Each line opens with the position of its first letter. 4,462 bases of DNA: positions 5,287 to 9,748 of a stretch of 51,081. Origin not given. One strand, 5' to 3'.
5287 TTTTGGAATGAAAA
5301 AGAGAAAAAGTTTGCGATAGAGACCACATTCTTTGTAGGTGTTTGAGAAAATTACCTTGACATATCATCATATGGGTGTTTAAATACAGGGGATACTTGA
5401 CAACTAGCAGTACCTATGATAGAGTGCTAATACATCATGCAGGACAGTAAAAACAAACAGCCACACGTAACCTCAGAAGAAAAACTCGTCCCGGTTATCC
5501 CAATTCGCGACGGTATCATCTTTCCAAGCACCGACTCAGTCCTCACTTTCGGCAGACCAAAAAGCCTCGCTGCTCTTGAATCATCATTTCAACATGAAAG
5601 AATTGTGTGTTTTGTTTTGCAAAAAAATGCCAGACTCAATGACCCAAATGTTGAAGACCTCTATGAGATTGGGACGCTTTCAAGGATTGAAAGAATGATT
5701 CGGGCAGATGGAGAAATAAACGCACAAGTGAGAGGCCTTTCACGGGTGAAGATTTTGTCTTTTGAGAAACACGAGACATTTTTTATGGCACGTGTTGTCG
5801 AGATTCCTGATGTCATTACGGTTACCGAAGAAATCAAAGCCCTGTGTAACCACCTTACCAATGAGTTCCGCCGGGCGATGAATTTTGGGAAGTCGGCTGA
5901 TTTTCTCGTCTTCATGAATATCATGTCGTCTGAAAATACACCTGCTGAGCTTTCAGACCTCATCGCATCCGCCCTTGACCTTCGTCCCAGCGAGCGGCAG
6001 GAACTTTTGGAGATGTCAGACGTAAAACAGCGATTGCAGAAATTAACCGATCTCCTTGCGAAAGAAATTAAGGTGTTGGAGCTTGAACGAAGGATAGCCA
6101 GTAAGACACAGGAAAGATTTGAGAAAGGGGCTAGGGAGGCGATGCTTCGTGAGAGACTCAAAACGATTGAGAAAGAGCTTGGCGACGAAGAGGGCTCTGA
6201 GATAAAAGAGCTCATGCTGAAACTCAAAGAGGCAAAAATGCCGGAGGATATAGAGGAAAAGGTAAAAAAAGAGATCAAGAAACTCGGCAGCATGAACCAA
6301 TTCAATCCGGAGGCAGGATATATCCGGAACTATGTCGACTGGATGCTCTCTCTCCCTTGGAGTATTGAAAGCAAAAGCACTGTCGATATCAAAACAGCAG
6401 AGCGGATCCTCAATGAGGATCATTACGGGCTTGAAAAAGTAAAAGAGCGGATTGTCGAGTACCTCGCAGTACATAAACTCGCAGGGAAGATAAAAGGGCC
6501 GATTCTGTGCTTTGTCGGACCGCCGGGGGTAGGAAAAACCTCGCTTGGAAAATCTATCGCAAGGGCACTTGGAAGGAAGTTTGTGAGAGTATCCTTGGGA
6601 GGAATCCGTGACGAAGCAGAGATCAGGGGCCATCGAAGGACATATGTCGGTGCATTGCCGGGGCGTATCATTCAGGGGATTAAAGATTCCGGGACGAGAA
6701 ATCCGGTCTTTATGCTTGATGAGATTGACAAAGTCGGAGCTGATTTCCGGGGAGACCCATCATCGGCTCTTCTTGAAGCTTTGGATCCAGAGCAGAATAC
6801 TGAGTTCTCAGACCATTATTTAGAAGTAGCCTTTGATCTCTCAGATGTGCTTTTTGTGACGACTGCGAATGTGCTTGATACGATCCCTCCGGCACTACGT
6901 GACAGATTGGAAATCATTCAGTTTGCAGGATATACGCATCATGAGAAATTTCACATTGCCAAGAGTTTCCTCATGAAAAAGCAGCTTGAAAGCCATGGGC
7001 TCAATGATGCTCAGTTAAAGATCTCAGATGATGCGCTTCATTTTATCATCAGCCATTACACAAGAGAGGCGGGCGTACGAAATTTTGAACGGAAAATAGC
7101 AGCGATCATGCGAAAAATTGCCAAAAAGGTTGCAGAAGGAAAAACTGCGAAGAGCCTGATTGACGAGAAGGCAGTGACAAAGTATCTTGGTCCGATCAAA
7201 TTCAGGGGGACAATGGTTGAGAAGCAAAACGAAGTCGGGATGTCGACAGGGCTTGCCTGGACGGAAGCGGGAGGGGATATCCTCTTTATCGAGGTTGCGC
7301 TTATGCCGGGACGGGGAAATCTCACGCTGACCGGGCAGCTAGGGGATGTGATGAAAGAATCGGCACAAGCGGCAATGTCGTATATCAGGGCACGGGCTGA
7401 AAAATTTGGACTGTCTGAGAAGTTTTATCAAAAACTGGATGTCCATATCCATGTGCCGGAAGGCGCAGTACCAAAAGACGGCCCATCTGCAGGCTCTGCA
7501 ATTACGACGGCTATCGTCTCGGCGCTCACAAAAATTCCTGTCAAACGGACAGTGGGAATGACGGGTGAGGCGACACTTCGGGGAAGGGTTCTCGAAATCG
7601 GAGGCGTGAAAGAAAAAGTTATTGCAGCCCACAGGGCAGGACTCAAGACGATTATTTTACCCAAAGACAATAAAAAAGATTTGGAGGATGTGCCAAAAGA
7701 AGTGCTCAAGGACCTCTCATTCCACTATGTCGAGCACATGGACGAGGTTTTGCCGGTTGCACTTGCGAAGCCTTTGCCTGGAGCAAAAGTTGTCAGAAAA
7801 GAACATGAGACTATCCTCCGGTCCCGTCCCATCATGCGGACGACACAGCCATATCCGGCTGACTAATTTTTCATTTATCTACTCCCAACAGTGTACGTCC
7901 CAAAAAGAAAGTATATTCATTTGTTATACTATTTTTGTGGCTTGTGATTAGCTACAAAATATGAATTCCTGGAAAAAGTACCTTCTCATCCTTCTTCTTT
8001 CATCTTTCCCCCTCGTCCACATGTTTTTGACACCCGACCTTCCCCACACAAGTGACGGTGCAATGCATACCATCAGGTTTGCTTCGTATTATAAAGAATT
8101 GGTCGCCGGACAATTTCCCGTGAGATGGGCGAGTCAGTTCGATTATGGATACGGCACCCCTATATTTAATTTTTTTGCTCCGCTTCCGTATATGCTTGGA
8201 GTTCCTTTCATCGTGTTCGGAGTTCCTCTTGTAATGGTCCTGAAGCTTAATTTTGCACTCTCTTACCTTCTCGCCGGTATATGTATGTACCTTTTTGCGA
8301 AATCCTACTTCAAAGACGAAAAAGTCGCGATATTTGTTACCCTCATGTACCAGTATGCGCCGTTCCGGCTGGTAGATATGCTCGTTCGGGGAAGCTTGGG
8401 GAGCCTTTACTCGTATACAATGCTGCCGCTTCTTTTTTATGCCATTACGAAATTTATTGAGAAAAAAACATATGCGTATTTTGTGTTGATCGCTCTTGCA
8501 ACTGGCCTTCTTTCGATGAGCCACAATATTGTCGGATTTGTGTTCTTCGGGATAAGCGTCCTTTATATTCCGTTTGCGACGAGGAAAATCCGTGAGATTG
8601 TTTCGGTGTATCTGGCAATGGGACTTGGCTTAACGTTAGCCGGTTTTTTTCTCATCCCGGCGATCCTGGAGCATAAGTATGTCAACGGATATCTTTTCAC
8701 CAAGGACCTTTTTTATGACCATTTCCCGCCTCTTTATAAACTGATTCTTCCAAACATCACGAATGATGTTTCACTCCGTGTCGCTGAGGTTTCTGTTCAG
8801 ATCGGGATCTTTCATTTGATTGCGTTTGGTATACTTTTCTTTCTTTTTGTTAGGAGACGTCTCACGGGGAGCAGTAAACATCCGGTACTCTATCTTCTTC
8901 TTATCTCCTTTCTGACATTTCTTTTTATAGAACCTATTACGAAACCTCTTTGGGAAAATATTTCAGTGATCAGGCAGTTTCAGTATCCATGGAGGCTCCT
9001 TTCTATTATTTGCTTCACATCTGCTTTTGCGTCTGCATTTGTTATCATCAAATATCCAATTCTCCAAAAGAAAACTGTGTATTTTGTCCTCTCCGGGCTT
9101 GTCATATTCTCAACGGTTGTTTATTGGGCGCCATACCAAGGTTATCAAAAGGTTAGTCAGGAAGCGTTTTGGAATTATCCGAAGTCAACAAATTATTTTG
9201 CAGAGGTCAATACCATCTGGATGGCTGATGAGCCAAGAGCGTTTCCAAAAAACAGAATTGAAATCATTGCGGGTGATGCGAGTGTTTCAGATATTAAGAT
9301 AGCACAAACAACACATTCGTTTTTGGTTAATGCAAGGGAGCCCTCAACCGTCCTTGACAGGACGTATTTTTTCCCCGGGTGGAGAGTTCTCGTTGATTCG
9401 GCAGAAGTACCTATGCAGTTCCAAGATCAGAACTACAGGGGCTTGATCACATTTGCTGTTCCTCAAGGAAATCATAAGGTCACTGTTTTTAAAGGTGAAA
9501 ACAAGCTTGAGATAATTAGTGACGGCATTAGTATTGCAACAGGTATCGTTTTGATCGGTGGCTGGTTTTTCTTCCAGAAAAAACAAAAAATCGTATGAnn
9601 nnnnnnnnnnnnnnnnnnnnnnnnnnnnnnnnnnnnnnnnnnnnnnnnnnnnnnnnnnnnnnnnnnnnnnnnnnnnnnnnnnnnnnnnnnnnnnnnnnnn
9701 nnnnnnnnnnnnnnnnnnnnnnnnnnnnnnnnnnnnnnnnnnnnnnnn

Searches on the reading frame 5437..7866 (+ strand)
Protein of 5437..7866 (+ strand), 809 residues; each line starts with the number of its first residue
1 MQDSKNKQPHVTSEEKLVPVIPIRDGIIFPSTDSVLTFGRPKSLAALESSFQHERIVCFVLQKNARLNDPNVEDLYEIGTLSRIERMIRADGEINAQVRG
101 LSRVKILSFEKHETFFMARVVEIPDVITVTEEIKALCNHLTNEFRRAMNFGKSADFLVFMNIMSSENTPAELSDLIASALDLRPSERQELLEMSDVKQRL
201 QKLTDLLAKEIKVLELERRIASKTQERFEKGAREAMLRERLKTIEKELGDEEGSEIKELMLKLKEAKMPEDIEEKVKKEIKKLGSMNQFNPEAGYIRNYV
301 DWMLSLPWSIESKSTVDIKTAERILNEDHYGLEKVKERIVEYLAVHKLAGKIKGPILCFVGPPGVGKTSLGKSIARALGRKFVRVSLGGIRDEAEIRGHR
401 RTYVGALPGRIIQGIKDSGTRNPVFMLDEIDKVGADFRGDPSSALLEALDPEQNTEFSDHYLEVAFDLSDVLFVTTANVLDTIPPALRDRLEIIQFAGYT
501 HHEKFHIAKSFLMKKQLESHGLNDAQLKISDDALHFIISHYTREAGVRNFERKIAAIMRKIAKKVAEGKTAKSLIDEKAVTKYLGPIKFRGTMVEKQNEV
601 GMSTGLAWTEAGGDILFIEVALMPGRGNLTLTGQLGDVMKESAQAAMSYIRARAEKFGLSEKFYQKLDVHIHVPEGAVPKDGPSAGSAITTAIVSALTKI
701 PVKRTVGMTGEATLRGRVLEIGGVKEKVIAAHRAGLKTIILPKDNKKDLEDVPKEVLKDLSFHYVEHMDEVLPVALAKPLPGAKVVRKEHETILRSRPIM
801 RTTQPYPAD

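Call 7: search_protein_families(library=pfam, proteins=[window:5437-7866:+], max_evalue=0.01)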
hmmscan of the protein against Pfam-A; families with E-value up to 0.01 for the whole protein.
window:5437-7866:+ (809 aa): 12 families
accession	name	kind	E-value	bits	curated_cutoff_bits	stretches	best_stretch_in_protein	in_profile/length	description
PF05362.19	Lon_C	-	8.7e-93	310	21.1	1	575-777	2-204/205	Lon protease (S16) C-terminal proteolytic domain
PF02190.22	LON_substr_bdg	-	3.9e-40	138.3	28.7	1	18-209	2-200/200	ATP-dependent protease La (LON) substrate-binding domain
PF22667.2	Lon_lid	-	1.5e-24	85.8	27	1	518-572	1-55/57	Lon protease AAA+ ATPase lid domain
PF00004.35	AAA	-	3e-24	86.4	21.2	1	357-497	1-129/131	ATPase family associated with various cellular activities (AAA)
PF13541.12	ChlI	-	2.6e-08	34.2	27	1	618-745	1-121/121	Subunit ChlI of Mg-chelatase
PF07728.20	AAA_5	-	1.6e-07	31.8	22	1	357-491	2-139/139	AAA domain (dynein-related subfamily)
PF13401.12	AAA_22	-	2.5e-06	28.3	27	0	356-447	7-102/130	AAA domain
PF08298.17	AAA_PrkA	-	3.1e-05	23.6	25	1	327-380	58-111/358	PrkA AAA domain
PF13191.12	AAA_16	-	0.0015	19.5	32.6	0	355-418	25-85/167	AAA ATPase domain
PF05496.18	RuvB_N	-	0.0016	18.7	27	1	327-386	7-65/159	Holliday junction DNA helicase RuvB P-loop domain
PF07724.20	AAA_2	-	0.0044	17.5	27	0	358-480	7-126/166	AAA domain (Cdc48 subfamily)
PF13671.12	AAA_33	-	0.0058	17.4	27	0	357-396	2-39/143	AAA domain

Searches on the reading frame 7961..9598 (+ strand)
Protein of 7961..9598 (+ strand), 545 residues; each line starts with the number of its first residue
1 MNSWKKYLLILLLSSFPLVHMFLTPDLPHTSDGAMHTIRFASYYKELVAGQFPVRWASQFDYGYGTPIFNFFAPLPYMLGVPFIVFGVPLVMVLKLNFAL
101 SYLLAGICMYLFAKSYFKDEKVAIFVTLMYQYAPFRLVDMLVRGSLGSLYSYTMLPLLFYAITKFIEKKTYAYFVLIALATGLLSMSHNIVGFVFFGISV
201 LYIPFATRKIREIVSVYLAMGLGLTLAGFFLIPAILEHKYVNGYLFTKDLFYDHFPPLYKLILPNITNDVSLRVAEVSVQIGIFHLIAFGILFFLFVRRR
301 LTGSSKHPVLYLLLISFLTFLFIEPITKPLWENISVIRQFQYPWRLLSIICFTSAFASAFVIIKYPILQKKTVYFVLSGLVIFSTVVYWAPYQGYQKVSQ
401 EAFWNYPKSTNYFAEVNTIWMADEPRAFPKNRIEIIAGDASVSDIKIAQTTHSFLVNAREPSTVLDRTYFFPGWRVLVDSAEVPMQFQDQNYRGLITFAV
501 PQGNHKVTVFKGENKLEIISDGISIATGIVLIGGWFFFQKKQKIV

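Call 7: search_protein_families(library=pfam, proteins=[window:7961-9598:+], max_evalue=0.01)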
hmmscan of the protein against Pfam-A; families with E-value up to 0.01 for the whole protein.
window:7961-9598:+ (545 aa): 1 family
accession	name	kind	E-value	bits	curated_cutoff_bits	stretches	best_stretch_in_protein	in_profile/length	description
PF10131.15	PTPS_related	-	2.7e-12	46.4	26.4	1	69-403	1-321/621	6-pyruvoyl-tetrahydropterin synthase related domain; membrane protein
